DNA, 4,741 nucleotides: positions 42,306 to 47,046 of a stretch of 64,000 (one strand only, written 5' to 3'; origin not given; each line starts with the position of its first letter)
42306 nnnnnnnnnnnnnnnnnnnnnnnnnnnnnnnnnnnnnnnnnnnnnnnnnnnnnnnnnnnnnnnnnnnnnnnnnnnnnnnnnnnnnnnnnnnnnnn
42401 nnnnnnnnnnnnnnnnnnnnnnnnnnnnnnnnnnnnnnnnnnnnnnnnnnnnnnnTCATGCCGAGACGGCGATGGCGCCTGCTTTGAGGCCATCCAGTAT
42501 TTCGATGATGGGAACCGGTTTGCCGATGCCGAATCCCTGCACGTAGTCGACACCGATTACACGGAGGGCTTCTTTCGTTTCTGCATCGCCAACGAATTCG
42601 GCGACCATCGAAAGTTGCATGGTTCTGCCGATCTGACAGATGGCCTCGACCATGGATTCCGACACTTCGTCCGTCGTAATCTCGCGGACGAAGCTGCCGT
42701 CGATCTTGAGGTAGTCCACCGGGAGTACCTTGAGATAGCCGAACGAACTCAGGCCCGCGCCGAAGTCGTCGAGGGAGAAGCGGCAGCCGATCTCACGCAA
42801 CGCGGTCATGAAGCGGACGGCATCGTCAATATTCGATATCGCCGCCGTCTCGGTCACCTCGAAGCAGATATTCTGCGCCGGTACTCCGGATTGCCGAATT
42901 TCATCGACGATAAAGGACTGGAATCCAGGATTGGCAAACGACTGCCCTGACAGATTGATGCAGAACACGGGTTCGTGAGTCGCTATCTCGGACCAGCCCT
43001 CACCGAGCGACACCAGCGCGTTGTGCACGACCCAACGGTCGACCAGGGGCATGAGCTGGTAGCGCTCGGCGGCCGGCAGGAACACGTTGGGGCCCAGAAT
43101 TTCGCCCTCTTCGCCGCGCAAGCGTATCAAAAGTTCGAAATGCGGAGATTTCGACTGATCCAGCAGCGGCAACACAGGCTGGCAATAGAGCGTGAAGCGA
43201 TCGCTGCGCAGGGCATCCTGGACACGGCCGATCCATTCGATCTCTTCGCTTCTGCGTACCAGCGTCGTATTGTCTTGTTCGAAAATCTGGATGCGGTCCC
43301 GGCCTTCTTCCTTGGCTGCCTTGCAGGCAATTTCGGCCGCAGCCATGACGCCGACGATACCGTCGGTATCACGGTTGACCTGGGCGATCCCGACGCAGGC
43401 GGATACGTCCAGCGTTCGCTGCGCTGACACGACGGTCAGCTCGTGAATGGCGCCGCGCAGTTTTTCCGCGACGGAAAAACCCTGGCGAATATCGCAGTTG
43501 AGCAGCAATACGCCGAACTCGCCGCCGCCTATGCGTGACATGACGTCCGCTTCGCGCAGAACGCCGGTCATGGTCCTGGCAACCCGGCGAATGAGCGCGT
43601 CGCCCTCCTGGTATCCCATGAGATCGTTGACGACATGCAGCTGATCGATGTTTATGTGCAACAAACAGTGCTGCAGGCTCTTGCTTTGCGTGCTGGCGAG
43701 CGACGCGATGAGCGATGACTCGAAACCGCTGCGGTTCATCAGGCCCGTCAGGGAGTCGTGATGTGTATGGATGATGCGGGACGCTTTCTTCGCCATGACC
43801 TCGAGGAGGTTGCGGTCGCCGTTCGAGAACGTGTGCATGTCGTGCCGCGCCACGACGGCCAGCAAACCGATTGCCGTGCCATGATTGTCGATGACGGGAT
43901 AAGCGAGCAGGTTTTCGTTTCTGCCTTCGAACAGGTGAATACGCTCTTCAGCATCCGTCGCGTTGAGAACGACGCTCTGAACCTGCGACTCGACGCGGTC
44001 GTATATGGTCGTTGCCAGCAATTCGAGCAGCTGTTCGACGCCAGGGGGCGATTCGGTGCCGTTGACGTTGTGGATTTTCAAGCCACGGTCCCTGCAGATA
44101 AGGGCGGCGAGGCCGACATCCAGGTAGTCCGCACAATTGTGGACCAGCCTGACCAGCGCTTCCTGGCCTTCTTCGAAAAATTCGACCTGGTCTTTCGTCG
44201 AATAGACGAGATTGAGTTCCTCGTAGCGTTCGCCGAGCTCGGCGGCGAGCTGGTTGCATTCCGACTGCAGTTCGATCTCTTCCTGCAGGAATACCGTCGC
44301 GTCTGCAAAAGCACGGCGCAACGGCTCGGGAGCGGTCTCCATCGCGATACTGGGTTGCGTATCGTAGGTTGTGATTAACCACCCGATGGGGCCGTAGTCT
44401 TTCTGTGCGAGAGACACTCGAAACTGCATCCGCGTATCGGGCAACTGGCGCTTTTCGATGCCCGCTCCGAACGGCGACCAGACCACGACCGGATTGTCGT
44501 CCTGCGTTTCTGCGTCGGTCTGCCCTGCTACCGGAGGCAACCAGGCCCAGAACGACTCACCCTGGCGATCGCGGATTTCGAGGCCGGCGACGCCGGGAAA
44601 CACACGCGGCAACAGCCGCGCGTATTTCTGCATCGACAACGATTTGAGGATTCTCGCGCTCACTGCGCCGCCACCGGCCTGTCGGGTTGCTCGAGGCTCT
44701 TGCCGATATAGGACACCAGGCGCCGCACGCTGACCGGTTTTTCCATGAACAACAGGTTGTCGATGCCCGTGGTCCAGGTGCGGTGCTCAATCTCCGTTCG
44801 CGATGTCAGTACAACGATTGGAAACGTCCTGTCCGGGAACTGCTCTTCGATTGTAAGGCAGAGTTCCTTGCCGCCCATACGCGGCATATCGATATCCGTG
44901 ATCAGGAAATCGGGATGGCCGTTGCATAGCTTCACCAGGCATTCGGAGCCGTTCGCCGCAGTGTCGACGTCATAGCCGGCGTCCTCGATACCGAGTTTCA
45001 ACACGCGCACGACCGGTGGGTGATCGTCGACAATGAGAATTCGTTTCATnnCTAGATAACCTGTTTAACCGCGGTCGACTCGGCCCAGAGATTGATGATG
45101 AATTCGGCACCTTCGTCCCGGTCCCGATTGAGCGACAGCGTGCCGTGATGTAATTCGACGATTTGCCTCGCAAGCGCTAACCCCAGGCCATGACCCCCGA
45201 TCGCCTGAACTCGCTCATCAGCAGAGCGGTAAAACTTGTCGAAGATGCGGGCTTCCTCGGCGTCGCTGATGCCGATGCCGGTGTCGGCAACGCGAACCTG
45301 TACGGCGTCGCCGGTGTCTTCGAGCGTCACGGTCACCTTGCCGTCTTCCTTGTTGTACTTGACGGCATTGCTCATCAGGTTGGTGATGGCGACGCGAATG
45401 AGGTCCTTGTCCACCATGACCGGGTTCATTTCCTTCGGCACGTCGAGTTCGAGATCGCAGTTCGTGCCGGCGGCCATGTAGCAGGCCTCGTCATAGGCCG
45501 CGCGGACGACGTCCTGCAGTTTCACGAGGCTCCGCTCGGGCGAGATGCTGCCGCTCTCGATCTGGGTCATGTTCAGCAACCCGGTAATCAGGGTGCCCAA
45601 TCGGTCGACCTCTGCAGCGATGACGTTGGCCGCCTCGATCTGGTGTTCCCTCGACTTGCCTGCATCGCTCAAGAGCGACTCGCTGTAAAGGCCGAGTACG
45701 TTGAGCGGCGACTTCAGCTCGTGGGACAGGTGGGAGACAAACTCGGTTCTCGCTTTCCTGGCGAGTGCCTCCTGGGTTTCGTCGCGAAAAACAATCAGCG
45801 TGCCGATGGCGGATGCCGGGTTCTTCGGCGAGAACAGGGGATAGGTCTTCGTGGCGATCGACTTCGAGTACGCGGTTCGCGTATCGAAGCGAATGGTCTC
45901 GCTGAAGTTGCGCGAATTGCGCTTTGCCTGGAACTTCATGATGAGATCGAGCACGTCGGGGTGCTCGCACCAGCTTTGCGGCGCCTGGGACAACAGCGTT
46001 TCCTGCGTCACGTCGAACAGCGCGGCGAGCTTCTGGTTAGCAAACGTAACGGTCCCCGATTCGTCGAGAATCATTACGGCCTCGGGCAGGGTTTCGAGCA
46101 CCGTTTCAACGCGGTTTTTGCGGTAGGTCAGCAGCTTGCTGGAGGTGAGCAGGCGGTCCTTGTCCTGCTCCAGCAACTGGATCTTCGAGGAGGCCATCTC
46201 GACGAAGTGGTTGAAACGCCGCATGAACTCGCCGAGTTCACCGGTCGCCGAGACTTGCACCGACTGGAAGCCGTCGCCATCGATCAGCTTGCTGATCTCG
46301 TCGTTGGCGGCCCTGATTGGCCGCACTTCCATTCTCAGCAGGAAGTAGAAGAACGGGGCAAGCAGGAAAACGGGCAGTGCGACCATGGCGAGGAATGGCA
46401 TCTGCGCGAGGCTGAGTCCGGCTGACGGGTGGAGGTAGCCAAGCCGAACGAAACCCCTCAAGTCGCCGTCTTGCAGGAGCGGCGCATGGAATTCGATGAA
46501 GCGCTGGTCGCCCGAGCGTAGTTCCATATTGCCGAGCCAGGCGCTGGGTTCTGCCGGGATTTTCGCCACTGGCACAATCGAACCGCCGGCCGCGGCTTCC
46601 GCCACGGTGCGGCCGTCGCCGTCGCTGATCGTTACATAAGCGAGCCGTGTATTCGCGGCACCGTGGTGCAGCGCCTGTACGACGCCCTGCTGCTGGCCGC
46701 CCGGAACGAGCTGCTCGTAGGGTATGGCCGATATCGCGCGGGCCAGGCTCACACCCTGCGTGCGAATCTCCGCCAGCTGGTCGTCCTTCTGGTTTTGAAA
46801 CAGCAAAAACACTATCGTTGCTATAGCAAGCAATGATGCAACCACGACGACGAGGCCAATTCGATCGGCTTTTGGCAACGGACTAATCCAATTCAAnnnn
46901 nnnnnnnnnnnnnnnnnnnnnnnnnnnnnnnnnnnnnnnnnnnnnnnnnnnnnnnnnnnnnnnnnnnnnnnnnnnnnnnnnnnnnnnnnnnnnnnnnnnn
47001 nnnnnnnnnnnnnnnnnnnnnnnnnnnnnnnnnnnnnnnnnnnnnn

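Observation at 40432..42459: Secretion ATPase fused to an N-terminal STAS domain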

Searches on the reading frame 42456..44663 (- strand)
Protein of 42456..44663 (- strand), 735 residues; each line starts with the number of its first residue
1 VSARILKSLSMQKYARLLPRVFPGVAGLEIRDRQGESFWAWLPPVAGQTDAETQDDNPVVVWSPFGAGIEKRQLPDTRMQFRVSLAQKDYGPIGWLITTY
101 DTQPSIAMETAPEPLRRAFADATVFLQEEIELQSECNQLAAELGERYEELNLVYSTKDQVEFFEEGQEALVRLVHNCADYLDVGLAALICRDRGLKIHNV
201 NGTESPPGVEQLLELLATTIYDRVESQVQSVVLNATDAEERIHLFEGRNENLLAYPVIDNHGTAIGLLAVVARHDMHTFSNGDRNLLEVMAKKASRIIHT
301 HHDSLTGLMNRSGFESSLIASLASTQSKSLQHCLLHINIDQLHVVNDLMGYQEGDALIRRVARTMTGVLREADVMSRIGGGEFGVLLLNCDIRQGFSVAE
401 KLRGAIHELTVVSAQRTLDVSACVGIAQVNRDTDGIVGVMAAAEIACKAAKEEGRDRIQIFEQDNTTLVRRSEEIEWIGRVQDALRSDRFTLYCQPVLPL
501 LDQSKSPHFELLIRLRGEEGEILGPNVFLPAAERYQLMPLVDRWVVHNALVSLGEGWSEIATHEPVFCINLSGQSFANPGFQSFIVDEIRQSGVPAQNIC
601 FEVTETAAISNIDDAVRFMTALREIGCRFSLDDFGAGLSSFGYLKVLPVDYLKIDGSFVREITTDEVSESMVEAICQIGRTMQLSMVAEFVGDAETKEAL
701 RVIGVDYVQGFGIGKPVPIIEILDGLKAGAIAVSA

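Call 6: search_protein_families(library=pfam, proteins=[window:42456-44663:-], max_evalue=0.01)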
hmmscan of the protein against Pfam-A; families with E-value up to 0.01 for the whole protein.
window:42456-44663:- (735 aa): 3 families
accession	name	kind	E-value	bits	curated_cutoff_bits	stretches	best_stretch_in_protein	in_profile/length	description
PF00563.25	EAL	-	9.5e-59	199.1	31.3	1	480-716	3-236/236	EAL domain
PF00990.26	GGDEF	-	1.2e-28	100.4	23.8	1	301-457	2-161/161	Diguanylate cyclase, GGDEF domain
PF13185.12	GAF_2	-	0.00016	22.3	28.6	1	227-299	63-136/136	GAF domain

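Call 38: search_protein_families(library=ncbifam, proteins=[window:42456-44663:-], max_evalue=0.00001)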
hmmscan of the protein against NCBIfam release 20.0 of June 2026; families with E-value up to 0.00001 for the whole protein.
window:42456-44663:- (735 aa): 27 families (the best 25 are shown)
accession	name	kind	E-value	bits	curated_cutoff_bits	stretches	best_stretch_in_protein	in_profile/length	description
NF007298.0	PRK09776.1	equivalog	4.8e-102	342.6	1135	1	299-726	683-1106/1111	diguanylate cyclase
NF045675.1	PhdiestaseDibA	equivalog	2.8e-71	240.7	980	1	300-721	203-620/623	phosphodiesterase DibA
NF053781.1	cdiGMPphdstlr2612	equivalog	9.4e-59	199.1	1600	1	299-722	839-1261/1268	Tlr1612 family c-di-GMP phosphodiesterase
NF052458.1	PhdiestGepA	equivalog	1.6e-57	195.4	1200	1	301-720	426-835/840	phosphodiesterase GepA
NF008467.0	PRK11359.1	equivalog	2.4e-56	191.2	857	1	301-722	377-788/800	oxygen-sensing cyclic-di-GMP phosphodiesterase DosP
NF007474.0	PRK10060.1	equivalog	2.6e-56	191.2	782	1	299-721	236-649/663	cyclic di-GMP phosphodiesterase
NF045673.1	c-di-GMPRcptLapD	equivalog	7.6e-56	189.7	1020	1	291-718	226-646/647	cyclic di-GMP receptor LapD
NF008807.1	PRK11829.1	equivalog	4.6e-50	170.4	733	1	281-725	225-661/670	biofilm formation regulator HmsP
NF008281.1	PRK11059.1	equivalog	1.1e-35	123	663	1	299-711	220-624/633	RNase E specificity factor CsrD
TIGR00254.1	GGDEF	domain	1e-29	103.4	37.4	1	300-460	5-166/168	diguanylate cyclase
NF038266.1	diguan_SiaD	equivalog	3.8e-29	101.8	290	1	300-458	94-252/252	biofilm regulation diguanylate cyclase SiaD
NF052596.1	RR_EAL_PvrR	equivalog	7e-27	94.1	580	1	454-721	120-384/398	response regulator cyclic di-GMP phosphodiesterase PvrR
NF007135.0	PRK09581.1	equivalog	1e-26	93.8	474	1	299-459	291-453/457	PleD family two-component system response regulator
NF007839.0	PRK10551.1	equivalog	2.1e-26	92.6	461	1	482-723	269-507/518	cyclic di-GMP phosphodiesterase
NF007423.1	PRK09966.1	equivalog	1.1e-25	90.4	325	1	295-444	234-383/390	diguanylate cyclase DgcN/YfiN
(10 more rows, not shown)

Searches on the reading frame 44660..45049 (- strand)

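Call 6: search_protein_families(library=pfam, proteins=[window:44660-45049:-], max_evalue=0.01)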
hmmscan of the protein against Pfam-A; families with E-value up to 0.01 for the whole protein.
window:44660-45049:- (129 aa): 1 family
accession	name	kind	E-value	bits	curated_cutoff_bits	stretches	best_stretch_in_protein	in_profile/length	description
PF00072.30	Response_reg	-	2.5e-22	79.6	30.2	1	4-115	1-110/111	Response regulator receiver domain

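Call 59: search_protein_families(library=ncbifam, proteins=[window:44660-45049:-], max_evalue=0.0001)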
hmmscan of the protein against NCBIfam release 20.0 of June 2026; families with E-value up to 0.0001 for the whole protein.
window:44660-45049:- (129 aa): 74 families (the best 25 are shown)
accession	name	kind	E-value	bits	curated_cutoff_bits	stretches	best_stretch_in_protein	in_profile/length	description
NF045944.1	ResRegRpaBCyano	equivalog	4.4e-17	62.2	330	1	5-116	1-109/229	response regulator transcription factor RpaB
NF040534.1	resp_reg_YycF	equivalog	2.3e-15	56.5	340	1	2-118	1-114/231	response regulator YycF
TIGR02154.1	PhoB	equivalog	3e-15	56.1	296.2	1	2-116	3-117/226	phosphate regulon transcriptional regulator PhoB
NF007135.0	PRK09581.1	equivalog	3.7e-15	55.7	474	1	2-119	3-119/457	PleD family two-component system response regulator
NF007420.1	PRK09959.1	equivalog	1.7e-14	52.4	1995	1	4-112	961-1067/1197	acid-sensing system histidine kinase EvgS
NF008099.0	PRK10841.1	equivalog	2.1e-14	52.3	920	1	3-112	826-933/949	two-component system sensor histidine kinase RcsC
TIGR01818.1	ntrC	equivalog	4.5e-14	52.1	558.6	1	4-127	1-122/463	nitrogen regulation protein NR(I)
NF011695.0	PRK15115.1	equivalog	6.1e-14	51.6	763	1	3-121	8-124/445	two-component system response regulator GlrR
NF053854.1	RespRegPhoBBctds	equivalog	2.1e-13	50.2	270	1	4-115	1-111/225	two-component system response regulator PhoB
NF046022.1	RespRegCpdRBruc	equivalog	3e-13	49.8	180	1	1-118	1-116/120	cell cycle two-component system response regulator CpdR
NF007969.0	PRK10693.1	equivalog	3.9e-12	45.9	329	1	2-86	8-90/337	two-component system response regulator RssB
NF008296.0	PRK11083.1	equivalog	5.7e-12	45.5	273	1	2-119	4-118/228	two-component system response regulator CreB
NF045717.1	DVU0259_DivK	exception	6.5e-12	45.6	160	1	2-118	3-115/117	DVU0259 family response regulator domain-containing protein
NF040689.1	MtrAB_MtrA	equivalog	7.1e-12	45.1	300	1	4-121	1-115/219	MtrAB system response regulator MtrA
NF006900.1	PRK09390.1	equivalog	1.2e-11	44.6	255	1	3-124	6-125/203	response regulator FixJ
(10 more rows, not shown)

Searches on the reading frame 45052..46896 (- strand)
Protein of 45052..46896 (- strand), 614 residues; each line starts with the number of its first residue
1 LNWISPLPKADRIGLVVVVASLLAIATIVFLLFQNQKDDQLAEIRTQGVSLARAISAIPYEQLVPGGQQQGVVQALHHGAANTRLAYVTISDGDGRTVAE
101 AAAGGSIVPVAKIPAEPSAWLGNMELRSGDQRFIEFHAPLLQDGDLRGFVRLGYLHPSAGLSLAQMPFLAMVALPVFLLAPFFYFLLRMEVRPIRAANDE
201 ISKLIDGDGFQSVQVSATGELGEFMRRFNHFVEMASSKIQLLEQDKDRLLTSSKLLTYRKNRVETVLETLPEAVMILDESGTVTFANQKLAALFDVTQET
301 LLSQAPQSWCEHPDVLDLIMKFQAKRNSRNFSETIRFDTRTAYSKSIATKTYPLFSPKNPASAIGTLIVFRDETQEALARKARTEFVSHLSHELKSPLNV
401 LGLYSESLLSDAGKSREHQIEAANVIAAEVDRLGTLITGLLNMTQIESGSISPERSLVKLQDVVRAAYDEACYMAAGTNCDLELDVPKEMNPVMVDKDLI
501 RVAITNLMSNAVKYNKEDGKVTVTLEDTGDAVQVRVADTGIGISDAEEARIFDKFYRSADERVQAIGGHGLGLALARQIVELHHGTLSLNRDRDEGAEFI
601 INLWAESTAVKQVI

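Call 6: search_protein_families(library=pfam, proteins=[window:45052-46896:-], max_evalue=0.01)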
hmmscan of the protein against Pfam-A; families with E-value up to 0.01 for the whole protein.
window:45052-46896:- (614 aa): 10 families
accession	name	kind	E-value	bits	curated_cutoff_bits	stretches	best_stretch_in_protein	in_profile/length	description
PF02518.31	HATPase_c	-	1e-26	94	26.4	1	496-604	2-108/111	Histidine kinase-, DNA gyrase B-, and HSP90-like ATPase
PF00512.31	HisKA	-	2.7e-13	50.2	26.9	1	382-449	1-66/66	His Kinase A (phospho-acceptor) domain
PF13581.12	HATPase_c_2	-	1.4e-07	32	27.4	1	499-581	31-110/127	Histidine kinase-like ATPase domain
PF13188.13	PAS_8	-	1.8e-06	28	21.8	1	261-301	1-38/65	PAS domain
PF00989.32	PAS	-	2.6e-06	27.9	22.6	1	262-339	2-84/113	PAS fold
PF24820.1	Diguanyl_cycl_sensor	-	3.4e-05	24.2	28.1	1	267-311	2-46/109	Diguanylate cyclase-like sensor domain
PF17203.10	sCache_3_2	-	0.00045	20.7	28.4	1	40-163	6-135/140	Single cache domain 3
PF08448.16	PAS_4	-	0.00052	20.7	23.1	1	267-374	1-106/110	PAS fold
PF06203.19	CCT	-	0.0019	18.6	28.4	1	319-343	5-29/44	CCT motif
PF13589.12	HATPase_c_3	-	0.0071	16.8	25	0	501-577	4-81/137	Histidine kinase-, DNA gyrase B-, and HSP90-like ATPase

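Call 59: search_protein_families(library=ncbifam, proteins=[window:45052-46896:-], max_evalue=0.0001)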
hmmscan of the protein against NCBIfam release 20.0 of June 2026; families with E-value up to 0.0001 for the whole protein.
window:45052-46896:- (614 aa): 81 families (the best 25 are shown)
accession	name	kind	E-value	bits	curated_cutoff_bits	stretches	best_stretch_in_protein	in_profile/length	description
NF046044.1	PnpS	equivalog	1e-68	232.2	400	1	246-603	40-389/390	two-component system histidine kinase PnpS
NF033092.0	HK_WalK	equivalog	8.1e-63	212.9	725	1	179-603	190-592/594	cell wall metabolism sensor histidine kinase WalK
TIGR02966.1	phoR_proteo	equivalog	1.2e-61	208.6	334.2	1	259-602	4-332/333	phosphate regulon sensor histidine kinase PhoR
NF047874.1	MASE3_PAS_HK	subfamily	9.8e-52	176.6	560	1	232-608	236-628/655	MASE3 domain-containing sensor histidine kinase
NF040691.1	MtrAB_MtrB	equivalog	2.6e-46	158.7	450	1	383-604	271-491/507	MtrAB system histidine kinase MtrB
NF041735.1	hist_kin_RppB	equivalog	6.1e-45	153.8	400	1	385-603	218-437/438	two-component system sensor histidine kinase RppB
NF008468.0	PRK11360.1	equivalog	1.9e-42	145.4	646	1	256-609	263-612/616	two-component system sensor histidine kinase AtoS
NF045911.1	TCSHisKinNblS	equivalog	6.2e-41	140.4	1000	1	191-603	206-618/621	two-component system sensor histidine kinase NblS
TIGR01386.1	cztS_silS_copS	subfamily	8.5e-41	140.4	292.55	1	384-602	242-455/457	heavy metal sensor histidine kinase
NF033093.1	HK_VicK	exception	1.6e-40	139.1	680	1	171-610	16-440/448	cell wall metabolism sensor histidine kinase VicK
NF008312.0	PRK11100.1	equivalog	1.8e-39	135.9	356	1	341-603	214-472/477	two-component system sensor histidine kinase CreC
NF007793.0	PRK10490.1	equivalog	8.8e-37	126.6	1123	1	380-606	661-883/895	two-component system sensor histidine kinase KdpD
NF012163.2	BaeS_SmeS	equivalog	8.3e-36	123.9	500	1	380-591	237-444/457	sensor histidine kinase efflux regulator BaeS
NF008235.0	PRK11006.1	equivalog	4.8e-35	121.3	390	1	259-603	96-421/431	phosphate regulon sensor histidine kinase PhoR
NF006800.0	PRK09303.1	equivalog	5.7e-35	121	342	1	371-603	138-375/383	histidine kinase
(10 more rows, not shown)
